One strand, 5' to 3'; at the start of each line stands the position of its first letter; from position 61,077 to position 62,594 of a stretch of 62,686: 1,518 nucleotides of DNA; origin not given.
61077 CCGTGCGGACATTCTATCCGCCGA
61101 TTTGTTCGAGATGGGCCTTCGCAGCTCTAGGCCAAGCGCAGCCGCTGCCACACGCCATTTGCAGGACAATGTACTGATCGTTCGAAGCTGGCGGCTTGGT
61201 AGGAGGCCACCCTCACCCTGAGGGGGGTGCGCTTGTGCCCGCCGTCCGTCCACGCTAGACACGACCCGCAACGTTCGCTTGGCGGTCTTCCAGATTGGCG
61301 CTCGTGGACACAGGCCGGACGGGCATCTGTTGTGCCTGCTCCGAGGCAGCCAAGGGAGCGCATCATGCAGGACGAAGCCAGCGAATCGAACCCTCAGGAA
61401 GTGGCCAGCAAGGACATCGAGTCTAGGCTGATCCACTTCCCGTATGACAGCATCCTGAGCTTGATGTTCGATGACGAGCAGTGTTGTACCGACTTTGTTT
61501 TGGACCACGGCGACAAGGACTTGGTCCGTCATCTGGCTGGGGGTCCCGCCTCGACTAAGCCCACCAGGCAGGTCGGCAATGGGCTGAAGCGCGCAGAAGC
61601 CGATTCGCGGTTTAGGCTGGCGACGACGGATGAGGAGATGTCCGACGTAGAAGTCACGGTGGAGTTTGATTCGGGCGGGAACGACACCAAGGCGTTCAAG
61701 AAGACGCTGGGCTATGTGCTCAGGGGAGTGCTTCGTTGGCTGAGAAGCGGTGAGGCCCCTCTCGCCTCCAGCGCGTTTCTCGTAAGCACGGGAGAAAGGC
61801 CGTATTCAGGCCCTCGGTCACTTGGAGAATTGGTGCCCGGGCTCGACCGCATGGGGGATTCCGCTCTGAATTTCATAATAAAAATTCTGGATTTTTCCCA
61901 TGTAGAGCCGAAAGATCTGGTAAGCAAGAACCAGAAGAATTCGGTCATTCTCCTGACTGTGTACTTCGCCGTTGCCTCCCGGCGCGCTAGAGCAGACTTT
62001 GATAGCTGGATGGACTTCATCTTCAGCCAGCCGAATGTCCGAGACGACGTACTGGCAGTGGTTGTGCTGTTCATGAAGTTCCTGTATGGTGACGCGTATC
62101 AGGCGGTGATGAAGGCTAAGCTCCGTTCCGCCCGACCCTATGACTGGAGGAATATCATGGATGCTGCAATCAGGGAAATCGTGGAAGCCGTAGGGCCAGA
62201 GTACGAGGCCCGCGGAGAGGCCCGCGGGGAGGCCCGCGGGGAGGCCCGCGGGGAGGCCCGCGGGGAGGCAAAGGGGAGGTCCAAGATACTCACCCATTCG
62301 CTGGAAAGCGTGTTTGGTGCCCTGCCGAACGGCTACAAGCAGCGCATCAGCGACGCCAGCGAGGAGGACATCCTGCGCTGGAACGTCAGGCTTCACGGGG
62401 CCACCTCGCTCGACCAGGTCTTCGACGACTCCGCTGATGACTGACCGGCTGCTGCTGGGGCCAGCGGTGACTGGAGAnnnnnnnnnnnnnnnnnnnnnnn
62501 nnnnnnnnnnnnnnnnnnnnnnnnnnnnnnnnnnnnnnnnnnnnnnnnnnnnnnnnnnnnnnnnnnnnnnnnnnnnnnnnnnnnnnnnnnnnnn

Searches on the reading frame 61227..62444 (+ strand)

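Call 13: search_protein_families(library=pfam, proteins=[window:61227-62444:+], max_evalue=0.01)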
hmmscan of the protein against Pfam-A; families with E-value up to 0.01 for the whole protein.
window:61227-62444:+ (405 aa): 1 family
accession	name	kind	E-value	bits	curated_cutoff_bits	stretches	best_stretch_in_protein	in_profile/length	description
PF04754.18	Transposase_31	-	0.0037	17.3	21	1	72-262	2-189/203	Putative transposase, YhgA-like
